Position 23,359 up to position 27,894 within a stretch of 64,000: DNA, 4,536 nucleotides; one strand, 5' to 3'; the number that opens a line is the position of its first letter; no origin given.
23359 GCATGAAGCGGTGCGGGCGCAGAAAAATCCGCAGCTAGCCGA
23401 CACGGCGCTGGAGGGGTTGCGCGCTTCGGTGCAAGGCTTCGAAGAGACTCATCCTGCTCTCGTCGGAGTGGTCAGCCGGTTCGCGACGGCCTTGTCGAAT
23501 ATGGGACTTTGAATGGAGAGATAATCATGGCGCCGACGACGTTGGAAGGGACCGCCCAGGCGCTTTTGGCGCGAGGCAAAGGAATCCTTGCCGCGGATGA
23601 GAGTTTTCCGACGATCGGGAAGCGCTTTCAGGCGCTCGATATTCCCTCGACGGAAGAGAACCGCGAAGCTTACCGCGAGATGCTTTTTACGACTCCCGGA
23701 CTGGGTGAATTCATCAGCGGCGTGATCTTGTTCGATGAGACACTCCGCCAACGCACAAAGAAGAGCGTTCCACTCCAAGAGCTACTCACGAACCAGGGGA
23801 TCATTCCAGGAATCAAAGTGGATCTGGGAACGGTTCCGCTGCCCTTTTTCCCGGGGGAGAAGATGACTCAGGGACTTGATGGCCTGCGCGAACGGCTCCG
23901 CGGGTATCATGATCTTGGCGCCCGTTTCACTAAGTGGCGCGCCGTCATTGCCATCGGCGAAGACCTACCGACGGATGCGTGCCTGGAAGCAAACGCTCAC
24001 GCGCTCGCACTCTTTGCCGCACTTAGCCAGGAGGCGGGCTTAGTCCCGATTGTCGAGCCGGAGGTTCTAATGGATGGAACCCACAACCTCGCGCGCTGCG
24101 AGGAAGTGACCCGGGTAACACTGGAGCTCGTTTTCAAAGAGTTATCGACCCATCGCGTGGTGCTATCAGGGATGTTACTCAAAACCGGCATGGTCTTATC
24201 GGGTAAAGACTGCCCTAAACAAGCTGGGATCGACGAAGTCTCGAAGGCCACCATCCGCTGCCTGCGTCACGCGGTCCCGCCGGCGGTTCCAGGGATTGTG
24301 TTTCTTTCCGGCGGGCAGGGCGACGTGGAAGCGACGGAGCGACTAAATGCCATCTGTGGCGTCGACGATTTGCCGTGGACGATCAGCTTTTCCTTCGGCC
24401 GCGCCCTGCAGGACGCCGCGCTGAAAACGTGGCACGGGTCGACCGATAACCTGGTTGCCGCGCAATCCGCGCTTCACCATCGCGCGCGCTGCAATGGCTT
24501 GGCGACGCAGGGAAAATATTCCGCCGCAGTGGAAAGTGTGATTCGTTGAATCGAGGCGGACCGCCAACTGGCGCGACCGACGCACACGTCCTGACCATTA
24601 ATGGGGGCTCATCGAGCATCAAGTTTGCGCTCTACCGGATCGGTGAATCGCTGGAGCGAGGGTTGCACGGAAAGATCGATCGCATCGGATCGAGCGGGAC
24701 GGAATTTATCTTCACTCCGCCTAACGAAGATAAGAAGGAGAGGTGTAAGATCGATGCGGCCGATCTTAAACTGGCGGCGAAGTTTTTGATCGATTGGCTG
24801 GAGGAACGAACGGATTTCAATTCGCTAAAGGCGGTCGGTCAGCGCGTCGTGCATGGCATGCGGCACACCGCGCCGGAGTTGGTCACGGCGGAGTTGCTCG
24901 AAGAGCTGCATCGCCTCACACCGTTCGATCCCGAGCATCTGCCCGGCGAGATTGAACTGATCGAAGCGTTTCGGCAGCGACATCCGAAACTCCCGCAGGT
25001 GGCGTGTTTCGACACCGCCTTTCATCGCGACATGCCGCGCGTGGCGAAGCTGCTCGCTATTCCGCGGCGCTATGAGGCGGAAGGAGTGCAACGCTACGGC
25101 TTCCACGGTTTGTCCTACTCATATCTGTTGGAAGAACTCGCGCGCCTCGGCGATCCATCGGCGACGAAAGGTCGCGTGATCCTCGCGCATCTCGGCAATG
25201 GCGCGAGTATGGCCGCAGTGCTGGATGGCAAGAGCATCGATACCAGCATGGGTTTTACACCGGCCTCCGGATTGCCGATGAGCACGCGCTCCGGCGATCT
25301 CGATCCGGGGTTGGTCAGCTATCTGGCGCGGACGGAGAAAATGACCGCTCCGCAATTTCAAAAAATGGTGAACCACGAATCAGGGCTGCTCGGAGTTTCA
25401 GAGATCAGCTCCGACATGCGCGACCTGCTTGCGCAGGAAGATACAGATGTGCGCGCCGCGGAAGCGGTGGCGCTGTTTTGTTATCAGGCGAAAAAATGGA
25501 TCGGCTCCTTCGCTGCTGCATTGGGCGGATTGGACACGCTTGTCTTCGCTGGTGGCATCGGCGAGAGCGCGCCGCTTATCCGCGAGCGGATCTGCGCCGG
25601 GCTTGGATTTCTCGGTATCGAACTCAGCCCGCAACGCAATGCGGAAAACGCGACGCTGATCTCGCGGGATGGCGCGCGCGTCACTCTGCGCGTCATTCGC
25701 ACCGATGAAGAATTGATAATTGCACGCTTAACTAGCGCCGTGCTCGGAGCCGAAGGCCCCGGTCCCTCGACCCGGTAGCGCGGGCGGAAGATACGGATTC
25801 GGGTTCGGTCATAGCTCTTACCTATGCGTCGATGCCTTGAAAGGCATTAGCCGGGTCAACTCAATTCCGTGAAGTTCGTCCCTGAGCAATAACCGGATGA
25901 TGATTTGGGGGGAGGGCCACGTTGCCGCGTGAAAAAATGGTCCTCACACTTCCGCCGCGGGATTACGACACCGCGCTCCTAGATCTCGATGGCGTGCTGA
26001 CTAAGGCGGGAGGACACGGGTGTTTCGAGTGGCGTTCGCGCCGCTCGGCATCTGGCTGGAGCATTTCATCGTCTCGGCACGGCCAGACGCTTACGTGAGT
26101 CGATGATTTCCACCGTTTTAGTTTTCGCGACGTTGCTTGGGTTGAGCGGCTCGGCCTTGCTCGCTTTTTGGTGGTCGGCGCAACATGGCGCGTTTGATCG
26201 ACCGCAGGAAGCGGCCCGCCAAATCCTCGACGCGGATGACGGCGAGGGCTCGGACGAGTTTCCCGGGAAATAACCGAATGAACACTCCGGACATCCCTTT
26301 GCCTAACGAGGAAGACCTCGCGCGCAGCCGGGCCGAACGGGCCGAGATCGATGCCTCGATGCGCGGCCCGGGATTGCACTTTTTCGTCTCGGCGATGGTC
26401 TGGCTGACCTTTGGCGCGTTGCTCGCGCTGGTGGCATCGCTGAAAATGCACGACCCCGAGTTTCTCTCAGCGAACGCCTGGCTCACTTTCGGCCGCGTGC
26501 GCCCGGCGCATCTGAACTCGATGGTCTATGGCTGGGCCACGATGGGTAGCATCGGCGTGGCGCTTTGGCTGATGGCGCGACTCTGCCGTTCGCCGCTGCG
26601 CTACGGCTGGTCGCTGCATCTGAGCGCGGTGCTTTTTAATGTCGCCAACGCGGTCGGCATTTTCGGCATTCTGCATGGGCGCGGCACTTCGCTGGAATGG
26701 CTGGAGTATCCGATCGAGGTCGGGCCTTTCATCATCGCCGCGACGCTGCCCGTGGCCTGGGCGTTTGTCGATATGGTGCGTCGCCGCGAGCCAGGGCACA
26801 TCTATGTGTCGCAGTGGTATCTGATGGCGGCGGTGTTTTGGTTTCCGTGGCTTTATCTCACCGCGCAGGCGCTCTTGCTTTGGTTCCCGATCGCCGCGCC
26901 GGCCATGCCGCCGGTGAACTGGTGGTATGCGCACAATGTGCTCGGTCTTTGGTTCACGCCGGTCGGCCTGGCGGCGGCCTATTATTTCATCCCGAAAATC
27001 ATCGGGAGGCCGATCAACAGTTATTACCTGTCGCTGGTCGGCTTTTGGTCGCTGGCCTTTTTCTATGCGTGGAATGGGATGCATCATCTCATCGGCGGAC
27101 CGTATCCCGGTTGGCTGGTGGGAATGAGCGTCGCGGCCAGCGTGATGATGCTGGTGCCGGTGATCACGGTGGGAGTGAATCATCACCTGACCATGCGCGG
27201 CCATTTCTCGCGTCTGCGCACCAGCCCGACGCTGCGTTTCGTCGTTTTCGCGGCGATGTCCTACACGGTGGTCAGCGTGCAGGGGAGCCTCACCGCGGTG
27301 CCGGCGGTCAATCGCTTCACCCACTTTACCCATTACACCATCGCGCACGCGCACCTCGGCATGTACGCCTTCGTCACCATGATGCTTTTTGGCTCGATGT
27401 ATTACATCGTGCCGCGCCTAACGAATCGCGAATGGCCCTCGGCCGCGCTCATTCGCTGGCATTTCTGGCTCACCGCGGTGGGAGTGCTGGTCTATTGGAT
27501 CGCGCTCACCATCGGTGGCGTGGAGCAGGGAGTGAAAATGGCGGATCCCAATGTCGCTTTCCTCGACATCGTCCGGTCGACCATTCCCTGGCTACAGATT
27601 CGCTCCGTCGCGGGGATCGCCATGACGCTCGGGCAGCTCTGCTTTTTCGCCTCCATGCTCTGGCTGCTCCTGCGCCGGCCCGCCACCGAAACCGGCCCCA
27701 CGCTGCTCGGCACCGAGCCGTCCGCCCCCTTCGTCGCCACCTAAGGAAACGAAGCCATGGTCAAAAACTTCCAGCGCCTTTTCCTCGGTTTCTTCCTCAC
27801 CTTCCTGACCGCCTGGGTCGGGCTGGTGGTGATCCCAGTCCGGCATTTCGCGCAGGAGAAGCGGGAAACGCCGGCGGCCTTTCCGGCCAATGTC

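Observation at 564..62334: Hyper-abundant 9-mer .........: candidate DNA-uptake-sequence-like genome signal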

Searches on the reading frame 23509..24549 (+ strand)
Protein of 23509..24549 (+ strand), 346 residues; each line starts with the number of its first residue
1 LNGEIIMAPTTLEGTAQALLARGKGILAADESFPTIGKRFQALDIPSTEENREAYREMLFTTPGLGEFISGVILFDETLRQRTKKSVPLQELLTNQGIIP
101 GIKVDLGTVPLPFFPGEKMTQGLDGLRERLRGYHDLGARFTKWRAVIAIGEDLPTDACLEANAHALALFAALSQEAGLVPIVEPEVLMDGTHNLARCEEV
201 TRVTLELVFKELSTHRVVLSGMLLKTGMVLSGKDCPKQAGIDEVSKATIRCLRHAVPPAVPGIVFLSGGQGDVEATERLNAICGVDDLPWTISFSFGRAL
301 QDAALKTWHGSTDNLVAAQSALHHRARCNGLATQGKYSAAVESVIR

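Call 32: search_protein_families(library=pfam, proteins=[window:23509-24549:+], max_evalue=0.0001)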
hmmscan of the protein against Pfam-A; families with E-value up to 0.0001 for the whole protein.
window:23509-24549:+ (346 aa): 1 family
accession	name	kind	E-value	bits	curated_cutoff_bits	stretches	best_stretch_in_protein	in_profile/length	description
PF00274.25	Glycolytic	-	5.3e-129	430.4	22.2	1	12-342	2-334/349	Fructose-bisphosphate aldolase class-I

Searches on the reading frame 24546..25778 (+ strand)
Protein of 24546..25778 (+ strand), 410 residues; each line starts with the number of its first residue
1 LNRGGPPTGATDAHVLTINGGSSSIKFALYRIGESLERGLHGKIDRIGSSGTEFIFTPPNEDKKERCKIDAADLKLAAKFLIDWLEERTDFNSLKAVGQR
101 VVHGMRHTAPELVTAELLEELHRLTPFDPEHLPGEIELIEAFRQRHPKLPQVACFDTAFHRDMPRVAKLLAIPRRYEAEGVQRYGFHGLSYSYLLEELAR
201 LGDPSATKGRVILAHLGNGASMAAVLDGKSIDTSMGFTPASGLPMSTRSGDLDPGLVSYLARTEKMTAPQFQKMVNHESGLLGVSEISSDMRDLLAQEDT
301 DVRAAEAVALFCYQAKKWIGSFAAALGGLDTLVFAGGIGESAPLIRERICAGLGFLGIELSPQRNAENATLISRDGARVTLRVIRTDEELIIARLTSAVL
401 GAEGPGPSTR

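Call 32: search_protein_families(library=pfam, proteins=[window:24546-25778:+], max_evalue=0.0001)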
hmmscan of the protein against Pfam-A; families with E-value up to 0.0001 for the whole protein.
window:24546-25778:+ (410 aa): 1 family
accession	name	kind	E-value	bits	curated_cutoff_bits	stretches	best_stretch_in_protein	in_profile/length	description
PF00871.23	Acetate_kinase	-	1.6e-110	369.9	22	1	15-394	2-392/392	Acetokinase family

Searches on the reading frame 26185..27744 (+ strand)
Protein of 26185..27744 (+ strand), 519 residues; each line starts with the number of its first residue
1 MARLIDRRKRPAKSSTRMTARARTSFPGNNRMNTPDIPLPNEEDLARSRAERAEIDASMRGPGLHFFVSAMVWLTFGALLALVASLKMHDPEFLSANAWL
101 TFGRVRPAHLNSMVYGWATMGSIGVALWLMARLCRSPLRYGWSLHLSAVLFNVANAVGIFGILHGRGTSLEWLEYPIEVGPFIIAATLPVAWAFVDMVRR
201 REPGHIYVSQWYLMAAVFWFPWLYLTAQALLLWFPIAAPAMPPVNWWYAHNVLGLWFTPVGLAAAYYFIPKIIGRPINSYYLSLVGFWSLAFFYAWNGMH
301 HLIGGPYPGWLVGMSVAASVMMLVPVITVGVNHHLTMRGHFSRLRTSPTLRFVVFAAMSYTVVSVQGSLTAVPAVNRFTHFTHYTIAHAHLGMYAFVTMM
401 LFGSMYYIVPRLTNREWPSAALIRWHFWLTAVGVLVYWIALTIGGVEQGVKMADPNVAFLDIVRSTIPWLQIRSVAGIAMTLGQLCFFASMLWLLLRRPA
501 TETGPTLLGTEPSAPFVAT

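Call 9: search_protein_families(library=ncbifam, proteins=[window:26185-27744:+])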
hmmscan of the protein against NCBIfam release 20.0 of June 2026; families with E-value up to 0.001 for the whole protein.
window:26185-27744:+ (519 aa): 3 families
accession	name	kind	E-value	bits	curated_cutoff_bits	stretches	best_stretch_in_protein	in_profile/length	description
TIGR00780.1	ccoN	equivalog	1.3e-69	235.3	583.15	1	66-494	11-456/474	cytochrome-c oxidase, cbb3-type subunit I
NF011053.0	PRK14485.1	subfamily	5.3e-61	206.7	1080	1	65-489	17-454/716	putative bifunctional cbb3-type cytochrome c oxidase subunit I/II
TIGR02891.1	CtaD_CoxA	equivalog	1.7e-09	36.9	670.75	1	246-502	230-476/504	cytochrome c oxidase subunit I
